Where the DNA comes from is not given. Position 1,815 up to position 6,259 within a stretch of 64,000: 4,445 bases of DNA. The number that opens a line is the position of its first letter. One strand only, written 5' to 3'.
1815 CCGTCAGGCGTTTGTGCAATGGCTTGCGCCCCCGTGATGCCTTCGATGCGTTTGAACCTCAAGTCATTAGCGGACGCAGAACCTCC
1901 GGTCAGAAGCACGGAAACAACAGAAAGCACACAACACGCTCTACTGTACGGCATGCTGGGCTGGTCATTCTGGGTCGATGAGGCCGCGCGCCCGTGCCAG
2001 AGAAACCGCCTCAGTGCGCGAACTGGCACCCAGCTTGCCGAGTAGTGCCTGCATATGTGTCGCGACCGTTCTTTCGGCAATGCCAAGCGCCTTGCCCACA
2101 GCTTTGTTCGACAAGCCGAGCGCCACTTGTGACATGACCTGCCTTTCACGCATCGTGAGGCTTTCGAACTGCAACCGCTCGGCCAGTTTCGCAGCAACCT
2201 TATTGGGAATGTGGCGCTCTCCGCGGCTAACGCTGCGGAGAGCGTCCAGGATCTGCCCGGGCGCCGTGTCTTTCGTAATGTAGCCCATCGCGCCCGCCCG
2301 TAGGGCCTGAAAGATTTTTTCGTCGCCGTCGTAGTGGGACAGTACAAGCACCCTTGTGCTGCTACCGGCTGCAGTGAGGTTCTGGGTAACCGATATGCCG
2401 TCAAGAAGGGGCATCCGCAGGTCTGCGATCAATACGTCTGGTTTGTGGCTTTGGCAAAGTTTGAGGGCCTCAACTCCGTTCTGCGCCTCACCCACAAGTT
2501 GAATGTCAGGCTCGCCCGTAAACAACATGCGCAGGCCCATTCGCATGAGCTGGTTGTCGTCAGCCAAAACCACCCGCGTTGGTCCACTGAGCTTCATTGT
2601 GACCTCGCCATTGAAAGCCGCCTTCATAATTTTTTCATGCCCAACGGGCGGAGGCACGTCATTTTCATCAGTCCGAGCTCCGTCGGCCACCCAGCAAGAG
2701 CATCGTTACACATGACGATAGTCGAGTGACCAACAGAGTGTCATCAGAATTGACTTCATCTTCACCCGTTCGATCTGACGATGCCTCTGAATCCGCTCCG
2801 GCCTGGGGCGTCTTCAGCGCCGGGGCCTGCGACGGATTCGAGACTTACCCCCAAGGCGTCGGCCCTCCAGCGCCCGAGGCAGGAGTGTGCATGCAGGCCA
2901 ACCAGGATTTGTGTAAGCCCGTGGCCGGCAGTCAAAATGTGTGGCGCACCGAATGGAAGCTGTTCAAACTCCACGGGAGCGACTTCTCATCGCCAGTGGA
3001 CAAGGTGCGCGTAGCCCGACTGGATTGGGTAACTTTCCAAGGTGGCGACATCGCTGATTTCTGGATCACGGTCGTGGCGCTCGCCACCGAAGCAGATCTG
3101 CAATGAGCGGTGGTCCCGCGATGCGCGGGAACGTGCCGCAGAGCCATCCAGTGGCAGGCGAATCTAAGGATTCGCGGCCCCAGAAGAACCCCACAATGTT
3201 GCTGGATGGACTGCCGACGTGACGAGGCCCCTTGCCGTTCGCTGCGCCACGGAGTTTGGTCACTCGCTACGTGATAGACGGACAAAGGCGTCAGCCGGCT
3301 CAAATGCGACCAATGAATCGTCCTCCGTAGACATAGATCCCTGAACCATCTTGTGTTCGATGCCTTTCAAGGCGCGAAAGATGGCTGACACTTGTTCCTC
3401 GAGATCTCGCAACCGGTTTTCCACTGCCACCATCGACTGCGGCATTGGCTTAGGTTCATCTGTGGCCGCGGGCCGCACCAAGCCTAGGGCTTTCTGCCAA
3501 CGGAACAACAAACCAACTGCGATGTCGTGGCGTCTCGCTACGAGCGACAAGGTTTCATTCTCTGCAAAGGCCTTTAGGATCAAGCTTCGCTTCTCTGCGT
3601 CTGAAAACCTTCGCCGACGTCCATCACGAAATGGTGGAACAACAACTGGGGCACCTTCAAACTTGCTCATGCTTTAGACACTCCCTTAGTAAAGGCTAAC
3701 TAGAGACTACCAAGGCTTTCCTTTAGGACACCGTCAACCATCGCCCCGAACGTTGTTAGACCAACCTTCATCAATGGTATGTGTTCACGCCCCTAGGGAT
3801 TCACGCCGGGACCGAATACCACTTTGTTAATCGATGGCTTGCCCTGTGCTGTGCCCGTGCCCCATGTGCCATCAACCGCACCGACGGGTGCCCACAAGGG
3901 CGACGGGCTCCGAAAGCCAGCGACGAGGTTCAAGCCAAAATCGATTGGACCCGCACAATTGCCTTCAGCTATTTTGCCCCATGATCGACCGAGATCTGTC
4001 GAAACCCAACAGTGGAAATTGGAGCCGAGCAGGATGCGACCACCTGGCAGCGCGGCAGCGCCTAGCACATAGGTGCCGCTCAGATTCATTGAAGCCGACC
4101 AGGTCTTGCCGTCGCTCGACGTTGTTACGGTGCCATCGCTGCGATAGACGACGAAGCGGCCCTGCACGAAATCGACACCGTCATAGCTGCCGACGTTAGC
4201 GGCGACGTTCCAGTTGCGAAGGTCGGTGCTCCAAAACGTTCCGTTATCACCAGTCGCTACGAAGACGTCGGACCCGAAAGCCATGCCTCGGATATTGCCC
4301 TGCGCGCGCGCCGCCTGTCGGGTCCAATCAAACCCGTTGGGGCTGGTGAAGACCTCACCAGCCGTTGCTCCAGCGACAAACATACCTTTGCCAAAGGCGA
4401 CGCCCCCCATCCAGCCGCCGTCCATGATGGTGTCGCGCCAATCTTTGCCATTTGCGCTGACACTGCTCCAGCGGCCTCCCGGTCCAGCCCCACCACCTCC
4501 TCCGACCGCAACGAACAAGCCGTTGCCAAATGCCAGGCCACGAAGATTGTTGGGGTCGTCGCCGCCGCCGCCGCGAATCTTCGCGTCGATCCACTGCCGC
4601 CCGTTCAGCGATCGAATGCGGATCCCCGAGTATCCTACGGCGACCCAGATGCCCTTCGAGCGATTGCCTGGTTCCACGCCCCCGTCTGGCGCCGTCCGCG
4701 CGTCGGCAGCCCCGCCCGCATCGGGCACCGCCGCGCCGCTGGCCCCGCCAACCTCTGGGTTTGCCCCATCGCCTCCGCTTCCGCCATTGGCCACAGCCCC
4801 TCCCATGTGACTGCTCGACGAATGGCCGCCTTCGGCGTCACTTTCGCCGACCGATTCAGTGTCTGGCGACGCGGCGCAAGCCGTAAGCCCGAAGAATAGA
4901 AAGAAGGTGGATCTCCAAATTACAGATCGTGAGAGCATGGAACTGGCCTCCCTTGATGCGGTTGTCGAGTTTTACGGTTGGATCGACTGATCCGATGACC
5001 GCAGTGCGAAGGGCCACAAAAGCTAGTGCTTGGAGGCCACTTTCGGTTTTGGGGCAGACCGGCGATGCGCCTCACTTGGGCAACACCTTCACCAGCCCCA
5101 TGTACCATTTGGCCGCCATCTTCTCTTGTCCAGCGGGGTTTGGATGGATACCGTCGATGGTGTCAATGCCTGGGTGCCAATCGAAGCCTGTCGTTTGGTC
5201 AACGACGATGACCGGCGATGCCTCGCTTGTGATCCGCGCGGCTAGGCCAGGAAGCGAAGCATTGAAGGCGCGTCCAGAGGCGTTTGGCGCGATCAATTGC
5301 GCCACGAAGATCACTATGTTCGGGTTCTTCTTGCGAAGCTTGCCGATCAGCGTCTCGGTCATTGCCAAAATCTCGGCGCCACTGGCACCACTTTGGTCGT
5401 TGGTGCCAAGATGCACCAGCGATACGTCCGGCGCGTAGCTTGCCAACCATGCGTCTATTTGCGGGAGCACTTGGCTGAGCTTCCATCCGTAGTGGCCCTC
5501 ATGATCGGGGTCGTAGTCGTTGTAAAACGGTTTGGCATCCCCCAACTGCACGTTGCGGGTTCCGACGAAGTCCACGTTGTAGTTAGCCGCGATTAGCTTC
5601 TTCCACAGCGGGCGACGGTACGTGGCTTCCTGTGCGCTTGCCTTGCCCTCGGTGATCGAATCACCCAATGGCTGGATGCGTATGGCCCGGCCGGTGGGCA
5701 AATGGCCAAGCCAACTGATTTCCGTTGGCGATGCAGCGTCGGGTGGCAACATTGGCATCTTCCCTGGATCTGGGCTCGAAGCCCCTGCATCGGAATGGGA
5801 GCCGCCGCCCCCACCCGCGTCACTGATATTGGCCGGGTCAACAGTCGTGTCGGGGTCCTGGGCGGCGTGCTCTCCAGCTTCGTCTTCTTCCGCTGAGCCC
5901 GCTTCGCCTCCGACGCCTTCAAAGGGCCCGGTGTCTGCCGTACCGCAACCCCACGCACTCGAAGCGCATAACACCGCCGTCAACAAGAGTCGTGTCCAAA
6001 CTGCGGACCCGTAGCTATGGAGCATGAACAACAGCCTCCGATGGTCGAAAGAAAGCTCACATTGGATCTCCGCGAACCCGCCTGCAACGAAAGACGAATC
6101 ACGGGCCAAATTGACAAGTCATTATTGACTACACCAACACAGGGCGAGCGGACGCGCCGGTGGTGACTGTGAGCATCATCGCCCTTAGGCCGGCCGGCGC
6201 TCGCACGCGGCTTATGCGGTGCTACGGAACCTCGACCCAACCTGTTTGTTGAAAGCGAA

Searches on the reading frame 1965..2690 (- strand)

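Call 9: search_protein_families(library=pfam, proteins=[window:1965-2690:-], max_evalue=0.01)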
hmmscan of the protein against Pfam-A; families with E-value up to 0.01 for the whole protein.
window:1965-2690:- (241 aa): 3 families
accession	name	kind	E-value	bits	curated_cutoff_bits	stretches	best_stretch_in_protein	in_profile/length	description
PF00072.30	Response_reg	-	1.7e-25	89.8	30.2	1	40-151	1-110/111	Response regulator receiver domain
PF00196.25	GerE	-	3.9e-18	65.3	23.5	1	176-232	1-57/57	Bacterial regulatory proteins, luxR family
PF08281.18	Sigma70_r4_2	-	0.0012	18.9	25.7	1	176-215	9-49/54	Sigma-70, region 4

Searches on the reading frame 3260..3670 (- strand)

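Call 9: search_protein_families(library=pfam, proteins=[window:3260-3670:-], max_evalue=0.01)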
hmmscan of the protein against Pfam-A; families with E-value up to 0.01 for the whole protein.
window:3260-3670:- (136 aa): 1 family
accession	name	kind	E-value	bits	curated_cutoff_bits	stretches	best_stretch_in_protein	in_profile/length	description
PF01527.26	HTH_Tnp_1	-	1.9e-09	38.1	24.1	1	18-92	3-72/75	Transposase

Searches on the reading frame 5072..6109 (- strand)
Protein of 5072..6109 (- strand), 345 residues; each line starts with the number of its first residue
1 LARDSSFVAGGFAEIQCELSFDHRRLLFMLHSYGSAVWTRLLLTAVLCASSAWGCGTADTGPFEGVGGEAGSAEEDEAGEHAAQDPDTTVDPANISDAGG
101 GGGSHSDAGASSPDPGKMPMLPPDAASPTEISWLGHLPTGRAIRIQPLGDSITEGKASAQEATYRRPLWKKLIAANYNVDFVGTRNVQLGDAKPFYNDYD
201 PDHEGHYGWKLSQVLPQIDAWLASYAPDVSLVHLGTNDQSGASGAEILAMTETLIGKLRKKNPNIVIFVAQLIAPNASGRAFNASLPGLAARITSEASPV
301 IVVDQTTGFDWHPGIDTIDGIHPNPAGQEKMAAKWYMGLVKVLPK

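Call 9: search_protein_families(library=pfam, proteins=[window:5072-6109:-], max_evalue=0.01)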
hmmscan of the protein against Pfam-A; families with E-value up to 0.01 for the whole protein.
window:5072-6109:- (345 aa): 2 families
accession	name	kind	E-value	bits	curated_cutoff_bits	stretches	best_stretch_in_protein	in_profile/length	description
PF13472.12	Lipase_GDSL_2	-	1.1e-14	55.8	32.9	1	148-329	2-177/178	GDSL-like Lipase/Acylhydrolase family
PF00657.28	Lipase_GDSL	-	3e-10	41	23.6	1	147-334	3-207/208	GDSL-like Lipase/Acylhydrolase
